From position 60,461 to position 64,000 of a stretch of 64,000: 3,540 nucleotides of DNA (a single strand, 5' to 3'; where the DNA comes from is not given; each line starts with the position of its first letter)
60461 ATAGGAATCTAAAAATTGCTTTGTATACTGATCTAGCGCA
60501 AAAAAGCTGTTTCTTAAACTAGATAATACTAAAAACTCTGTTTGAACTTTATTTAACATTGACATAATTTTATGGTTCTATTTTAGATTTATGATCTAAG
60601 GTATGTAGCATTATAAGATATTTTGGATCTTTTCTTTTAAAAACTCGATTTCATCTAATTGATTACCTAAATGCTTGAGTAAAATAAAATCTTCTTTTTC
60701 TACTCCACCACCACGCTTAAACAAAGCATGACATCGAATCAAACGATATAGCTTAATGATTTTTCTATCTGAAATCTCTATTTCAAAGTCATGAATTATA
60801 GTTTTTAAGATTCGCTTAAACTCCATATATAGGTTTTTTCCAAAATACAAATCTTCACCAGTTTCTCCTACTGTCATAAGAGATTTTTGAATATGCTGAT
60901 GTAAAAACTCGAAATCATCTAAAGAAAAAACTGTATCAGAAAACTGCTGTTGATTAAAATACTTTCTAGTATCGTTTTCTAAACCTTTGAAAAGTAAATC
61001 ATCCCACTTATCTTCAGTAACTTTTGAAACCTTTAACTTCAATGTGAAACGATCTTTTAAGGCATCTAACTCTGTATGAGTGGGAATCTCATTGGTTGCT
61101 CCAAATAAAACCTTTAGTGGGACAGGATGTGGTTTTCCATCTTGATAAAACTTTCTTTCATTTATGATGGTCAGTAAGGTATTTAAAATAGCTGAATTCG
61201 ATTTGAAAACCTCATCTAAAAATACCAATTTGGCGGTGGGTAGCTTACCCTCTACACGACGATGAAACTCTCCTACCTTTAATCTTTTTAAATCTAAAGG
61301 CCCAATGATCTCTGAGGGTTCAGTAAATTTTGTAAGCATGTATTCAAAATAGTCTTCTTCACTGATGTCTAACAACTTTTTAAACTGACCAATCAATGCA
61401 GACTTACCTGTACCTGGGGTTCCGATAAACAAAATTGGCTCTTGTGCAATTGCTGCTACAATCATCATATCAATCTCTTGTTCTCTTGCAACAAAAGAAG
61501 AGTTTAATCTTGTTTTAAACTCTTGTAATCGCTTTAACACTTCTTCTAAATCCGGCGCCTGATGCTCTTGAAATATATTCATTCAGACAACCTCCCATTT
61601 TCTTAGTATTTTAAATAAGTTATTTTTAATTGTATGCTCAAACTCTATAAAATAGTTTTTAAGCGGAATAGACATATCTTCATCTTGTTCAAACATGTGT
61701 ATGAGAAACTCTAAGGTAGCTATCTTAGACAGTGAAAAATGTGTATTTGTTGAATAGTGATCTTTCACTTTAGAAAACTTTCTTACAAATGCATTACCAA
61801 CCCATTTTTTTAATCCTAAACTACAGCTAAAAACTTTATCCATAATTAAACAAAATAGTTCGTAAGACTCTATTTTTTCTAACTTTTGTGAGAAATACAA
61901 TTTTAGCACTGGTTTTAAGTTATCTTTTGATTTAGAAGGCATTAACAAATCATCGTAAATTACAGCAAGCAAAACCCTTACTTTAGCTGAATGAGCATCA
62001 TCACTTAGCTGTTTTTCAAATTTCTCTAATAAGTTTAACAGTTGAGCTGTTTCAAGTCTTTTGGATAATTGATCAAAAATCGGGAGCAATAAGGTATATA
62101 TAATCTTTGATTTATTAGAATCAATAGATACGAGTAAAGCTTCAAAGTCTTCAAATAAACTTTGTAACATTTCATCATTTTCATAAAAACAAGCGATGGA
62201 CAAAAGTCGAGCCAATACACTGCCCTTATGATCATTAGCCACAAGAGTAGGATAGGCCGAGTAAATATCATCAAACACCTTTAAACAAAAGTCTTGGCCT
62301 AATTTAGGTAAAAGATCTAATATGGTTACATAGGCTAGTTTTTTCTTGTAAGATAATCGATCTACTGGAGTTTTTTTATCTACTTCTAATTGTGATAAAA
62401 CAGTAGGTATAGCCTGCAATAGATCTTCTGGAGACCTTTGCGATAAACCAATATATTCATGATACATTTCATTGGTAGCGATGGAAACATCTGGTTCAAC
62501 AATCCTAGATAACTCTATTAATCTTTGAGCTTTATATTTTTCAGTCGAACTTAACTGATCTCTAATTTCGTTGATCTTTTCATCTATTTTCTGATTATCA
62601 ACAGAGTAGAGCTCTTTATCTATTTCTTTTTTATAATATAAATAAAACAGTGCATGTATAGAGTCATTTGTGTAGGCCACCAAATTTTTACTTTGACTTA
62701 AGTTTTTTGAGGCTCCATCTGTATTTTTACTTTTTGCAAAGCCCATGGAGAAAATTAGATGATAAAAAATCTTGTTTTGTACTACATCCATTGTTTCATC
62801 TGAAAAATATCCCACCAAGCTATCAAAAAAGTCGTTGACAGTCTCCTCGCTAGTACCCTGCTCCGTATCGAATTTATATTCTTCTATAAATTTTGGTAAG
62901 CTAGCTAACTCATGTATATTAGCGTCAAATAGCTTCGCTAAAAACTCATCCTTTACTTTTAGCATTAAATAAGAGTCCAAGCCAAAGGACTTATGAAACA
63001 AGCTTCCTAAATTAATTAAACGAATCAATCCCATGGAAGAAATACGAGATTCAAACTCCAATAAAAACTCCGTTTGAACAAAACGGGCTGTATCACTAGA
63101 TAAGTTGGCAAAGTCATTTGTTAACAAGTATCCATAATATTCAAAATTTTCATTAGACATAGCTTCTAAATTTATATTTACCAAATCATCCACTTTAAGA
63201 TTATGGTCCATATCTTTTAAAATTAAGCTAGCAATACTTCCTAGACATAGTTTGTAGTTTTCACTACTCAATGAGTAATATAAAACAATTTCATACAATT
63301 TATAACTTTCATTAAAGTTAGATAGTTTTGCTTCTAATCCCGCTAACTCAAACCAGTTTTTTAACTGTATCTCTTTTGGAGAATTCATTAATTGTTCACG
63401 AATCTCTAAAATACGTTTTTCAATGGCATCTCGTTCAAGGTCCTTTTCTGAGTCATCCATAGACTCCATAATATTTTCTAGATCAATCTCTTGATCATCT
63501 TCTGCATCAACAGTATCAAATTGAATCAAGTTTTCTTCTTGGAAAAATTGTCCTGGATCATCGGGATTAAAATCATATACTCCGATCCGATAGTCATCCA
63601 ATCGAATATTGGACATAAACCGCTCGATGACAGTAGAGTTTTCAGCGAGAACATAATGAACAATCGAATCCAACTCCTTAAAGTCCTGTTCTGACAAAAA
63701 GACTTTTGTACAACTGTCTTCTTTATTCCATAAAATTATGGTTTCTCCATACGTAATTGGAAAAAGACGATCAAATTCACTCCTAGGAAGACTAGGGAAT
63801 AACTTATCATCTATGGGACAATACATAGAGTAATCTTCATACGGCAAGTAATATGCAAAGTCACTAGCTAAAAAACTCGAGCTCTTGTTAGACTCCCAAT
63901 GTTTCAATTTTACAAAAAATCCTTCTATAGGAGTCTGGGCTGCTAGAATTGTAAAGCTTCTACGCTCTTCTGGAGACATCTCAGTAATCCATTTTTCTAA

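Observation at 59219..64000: Three-gene operon centred on a MoxR/McrB-like AAA_5 ATPase with two large domain-less partners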

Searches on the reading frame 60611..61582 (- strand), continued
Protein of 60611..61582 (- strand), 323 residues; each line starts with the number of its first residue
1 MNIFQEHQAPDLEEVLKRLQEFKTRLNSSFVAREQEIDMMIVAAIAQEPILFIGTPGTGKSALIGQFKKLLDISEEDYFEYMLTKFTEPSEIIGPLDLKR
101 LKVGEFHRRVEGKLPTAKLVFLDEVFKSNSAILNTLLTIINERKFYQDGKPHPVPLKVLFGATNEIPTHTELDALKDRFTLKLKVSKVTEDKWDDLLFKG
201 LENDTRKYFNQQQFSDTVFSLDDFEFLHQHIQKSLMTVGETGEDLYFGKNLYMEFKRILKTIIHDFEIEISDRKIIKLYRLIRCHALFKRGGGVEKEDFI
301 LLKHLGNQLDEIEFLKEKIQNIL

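Call 81: search_protein_families(library=pfam, proteins=[L050:11924-12904:+, L050:13006-17685:+, L077:11159-12334:+, L077:12992-14599:+, L027:10982-12601:+, L027:7829-9853:+, L029:11088-15005:+, L077:9084-9833:+, L015:2700-3500:+], max_evalue=0.001)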
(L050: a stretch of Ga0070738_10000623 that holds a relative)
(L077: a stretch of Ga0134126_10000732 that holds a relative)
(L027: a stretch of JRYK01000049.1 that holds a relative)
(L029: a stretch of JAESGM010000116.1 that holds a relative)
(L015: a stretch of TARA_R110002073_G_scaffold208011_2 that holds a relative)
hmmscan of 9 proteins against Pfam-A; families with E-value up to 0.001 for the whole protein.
L050:11924-12904:+ (327 aa): 2 families
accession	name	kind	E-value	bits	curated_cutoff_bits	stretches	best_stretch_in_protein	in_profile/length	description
PF03466.25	LysR_substrate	-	1.6e-46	158.8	28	1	91-294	4-207/209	LysR substrate binding domain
PF00126.33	HTH_1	-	4.1e-17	62.3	26.6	1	4-64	2-60/60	Bacterial regulatory helix-turn-helix protein, lysR family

L050:13006-17685:+ (1560 aa): 4 families
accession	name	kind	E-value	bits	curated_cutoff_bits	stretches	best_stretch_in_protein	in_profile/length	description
PF00310.26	GATase_2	-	1.4e-188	627.3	19.9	1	22-469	1-420/420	Glutamine amidotransferases class-II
PF01645.23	Glu_synthase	-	3.4e-158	527.1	20.4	1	844-1212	2-368/369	Conserved region in glutamate synthase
PF04898.20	Glu_syn_central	-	1e-118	396.2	22.8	1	497-783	2-277/277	Glutamate synthase central domain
PF01493.24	GXGXG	-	7.5e-86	287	32.5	1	1294-1481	2-189/190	GXGXG motif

L077:11159-12334:+ (392 aa): 0 families

L077:12992-14599:+ (536 aa): 2 families
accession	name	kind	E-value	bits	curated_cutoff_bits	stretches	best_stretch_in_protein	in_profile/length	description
PF13243.12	SQHop_cyclase_C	-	3.6e-05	23.4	26.1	0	266-360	154-258/319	Squalene-hopene cyclase C-terminal domain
PF13249.12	SQHop_cyclase_N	-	0.00023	20.9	26.2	0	274-374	2-97/291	Squalene-hopene cyclase N-terminal domain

L027:10982-12601:+ (540 aa): 1 family
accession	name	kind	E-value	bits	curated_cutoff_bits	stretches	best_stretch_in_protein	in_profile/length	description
PF00501.34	AMP-binding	-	6.8e-51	173.7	29.9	1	17-390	4-384/384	AMP-binding enzyme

L027:7829-9853:+ (675 aa): 3 families
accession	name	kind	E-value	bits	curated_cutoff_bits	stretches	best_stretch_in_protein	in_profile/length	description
PF14339.12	DUF4394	-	1.8e-48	165.3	29.6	1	87-338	2-229/230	Domain of unknown function (DUF4394)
PF01839.29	FG-GAP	-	1e-13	51.3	22.1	2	451-472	5-26/37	FG-GAP repeat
PF13517.12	FG-GAP_3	-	9.6e-09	36.2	26.9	2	455-517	1-60/61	FG-GAP-like repeat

L029:11088-15005:+ (1306 aa): 3 families
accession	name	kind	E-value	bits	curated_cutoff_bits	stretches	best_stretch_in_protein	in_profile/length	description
PF04434.22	SWIM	-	1.4e-07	31.3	19.6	1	683-717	1-37/38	SWIM zinc finger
PF13516.12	LRR_6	-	4.6e-06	26.7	23.4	0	1251-1269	5-23/24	Leucine Rich repeat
PF12799.13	LRR_4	-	0.00047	20.8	27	0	1044-1082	2-37/44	Leucine Rich repeats (2 copies)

L077:9084-9833:+ (250 aa): 0 families

L015:2700-3500:+ (267 aa): 1 family
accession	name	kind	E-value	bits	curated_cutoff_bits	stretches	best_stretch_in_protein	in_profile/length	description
PF20004.4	fvmX6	-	7.6e-45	153.9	27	1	13-242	33-264/349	FtsH ternary system domain X6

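Call 84: search_protein_families(library=padloc, proteins=[L003:5407-5985:+, L003:5985-7058:+, L003:7048-7629:+, L003:7640-9715:+, L003:9708-9974:+, P0001], max_evalue=0.01)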
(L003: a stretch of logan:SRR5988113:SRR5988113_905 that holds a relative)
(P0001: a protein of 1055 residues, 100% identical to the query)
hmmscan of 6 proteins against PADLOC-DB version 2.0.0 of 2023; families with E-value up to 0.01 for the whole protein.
L003:5407-5985:+ (192 aa): 1 family
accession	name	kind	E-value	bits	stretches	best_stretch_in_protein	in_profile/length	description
PDLC02903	pVip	-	5.6e-05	20.7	1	27-165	9-133/257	Viperins not associated with kinases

L003:5985-7058:+ (357 aa): 0 families

L003:7048-7629:+ (193 aa): 0 families

L003:7640-9715:+ (691 aa): 7 families
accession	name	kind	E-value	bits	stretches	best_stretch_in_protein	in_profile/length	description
PDLC02196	IetA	-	1.2e-33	115.1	1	226-504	62-323/374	-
PDLC02195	IetA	-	8e-29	99.1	1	254-461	107-304/395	-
PDLC04232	IetA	-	7.6e-21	72.9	1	289-446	118-270/330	-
PDLC00915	TRIP13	-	1.3e-14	52.3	1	289-432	64-221/302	TRIP13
PDLC04231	IetA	-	9.2e-14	49.9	1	290-423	120-248/262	-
PDLC00914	TRIP13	-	6.6e-13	46.8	1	290-461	74-255/302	TRIP13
PDLC04140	mad8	-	0.0012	16.4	0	275-314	13-54/314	mads_8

L003:9708-9974:+ (88 aa): 0 families

P0001 (1055 aa): 0 families

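Call 99: search_dna_similar(query=P0001, collection=plasmids, mode=protein, max_evalue=0.001, max_rows=10)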
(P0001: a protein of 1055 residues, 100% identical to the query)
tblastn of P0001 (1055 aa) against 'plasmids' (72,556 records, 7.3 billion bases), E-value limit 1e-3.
No match.

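Call 100: search_dna_similar(query=P0001, collection=phages, mode=protein, max_evalue=0.001, max_rows=10)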
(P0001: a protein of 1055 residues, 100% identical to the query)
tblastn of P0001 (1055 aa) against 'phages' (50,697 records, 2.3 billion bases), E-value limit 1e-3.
No match.

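Call 101: search_dna_similar(query=P0024, collection=plasmids, mode=protein, max_evalue=0.00001, max_rows=10)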
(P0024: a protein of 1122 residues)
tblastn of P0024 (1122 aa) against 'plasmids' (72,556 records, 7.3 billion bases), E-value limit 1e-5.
No match.

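Call 110: search_solved_structures(query=A11, max_evalue=10)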
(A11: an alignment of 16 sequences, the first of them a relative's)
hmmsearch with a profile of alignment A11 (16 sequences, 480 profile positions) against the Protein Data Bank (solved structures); distinct sequences matched with E-value up to 10: 0.

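Call 111: search_solved_structures(query=A4, max_evalue=10)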
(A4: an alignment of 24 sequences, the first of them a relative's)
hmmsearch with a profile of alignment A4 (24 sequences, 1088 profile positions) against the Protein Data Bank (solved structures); distinct sequences matched with E-value up to 10: 63 (the best 60 are shown).
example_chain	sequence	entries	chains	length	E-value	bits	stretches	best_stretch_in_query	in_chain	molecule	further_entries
8ump_A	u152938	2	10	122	7.4e-07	30.6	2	477-524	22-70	T33-ml35-redesigned-TPR-domain-fold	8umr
9k7u_A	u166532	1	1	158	1.3e-05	26.5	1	923-986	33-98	Heter-Zn2-HEHE-22A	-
8bu0_A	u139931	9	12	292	6.2e-05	24.3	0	485-528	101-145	Consensus tetratricopeptide repeat protein | Crystal structure of an 8-repeat consensus TPR superhelix with Zinc. | Monomer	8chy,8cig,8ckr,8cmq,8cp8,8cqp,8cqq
6vfj_B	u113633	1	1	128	0.00035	21.8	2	470-525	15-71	I53_dn5B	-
7t7t_A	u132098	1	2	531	0.0012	20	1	463-566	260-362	Protein TONSOKU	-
9gzg_A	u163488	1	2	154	0.0016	19.6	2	486-528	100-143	Engineered CTPR protein with glutamic acids for conductivity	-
5aio_A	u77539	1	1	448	0.0036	18.4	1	477-527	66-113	TRANSCRIPTION FACTOR TAU 131 KDA SUBUNIT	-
6vfh_A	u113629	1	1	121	0.0036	18.4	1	471-563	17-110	T33_dn10A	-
5aem_A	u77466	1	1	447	0.0037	18.4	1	477-527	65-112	TRANSCRIPTION FACTOR TAU 131 KDA SUBUNIT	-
5hrz_A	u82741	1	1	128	0.0039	18.3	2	485-522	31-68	TPR domain protein 1na0C3_3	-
6v8e_A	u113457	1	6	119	0.005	18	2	471-525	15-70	Designed protein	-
9qhb_A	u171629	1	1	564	0.0057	17.8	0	487-544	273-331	Engineered tetratricopeptide repeat protein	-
8os1_B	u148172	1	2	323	0.007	17.5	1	471-556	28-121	Peroxisome targeting signal 1 receptor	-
8ur7_A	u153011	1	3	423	0.0074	17.4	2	467-519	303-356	Trimer head HA,Hemagglutinin HA1 chain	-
8ur5_A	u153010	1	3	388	0.0076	17.3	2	468-523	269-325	Trimer head HA,Hemagglutinin HA1 chain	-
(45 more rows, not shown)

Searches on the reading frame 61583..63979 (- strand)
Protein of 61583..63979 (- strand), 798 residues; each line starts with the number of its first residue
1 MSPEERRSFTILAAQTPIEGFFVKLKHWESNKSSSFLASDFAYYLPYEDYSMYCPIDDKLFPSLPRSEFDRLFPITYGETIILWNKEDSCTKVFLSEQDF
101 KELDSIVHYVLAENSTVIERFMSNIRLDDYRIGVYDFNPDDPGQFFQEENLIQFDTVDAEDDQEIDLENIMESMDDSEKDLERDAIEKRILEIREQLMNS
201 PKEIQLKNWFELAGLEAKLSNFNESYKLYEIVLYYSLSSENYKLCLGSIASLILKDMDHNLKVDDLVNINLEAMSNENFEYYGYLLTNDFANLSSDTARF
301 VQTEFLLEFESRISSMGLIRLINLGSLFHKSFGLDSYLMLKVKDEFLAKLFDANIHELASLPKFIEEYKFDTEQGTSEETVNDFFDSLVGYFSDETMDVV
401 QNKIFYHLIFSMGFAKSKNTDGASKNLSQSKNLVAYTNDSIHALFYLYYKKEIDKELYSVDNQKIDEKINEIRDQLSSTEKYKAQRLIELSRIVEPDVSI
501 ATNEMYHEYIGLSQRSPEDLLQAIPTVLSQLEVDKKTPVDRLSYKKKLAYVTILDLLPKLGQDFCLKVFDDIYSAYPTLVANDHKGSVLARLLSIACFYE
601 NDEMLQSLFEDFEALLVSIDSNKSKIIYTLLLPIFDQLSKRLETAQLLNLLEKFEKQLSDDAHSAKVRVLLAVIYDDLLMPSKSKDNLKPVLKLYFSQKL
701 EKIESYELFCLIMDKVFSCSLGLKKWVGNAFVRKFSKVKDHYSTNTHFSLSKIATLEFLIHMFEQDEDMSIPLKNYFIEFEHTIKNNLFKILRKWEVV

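Call 3: search_protein_families(library=pfam, proteins=[window:61583-63979:-], max_evalue=1)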
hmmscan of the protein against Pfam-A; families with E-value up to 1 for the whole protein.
window:61583-63979:- (798 aa): 0 families

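Call 4: search_protein_families(library=padloc, proteins=[window:61583-63979:-], max_evalue=1)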
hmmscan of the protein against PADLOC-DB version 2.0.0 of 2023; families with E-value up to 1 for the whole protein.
window:61583-63979:- (798 aa): 0 families

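Call 5: search_protein_families(library=ncbifam, proteins=[window:61583-63979:-], max_evalue=1)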
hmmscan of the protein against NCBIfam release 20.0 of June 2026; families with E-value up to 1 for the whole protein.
window:61583-63979:- (798 aa): 1 family
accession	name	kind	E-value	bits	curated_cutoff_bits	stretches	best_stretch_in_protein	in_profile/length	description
NF011427.0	PRK14854.1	subfamily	0.014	14.5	558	1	399-458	24-81/383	pH-dependent sodium/proton antiporter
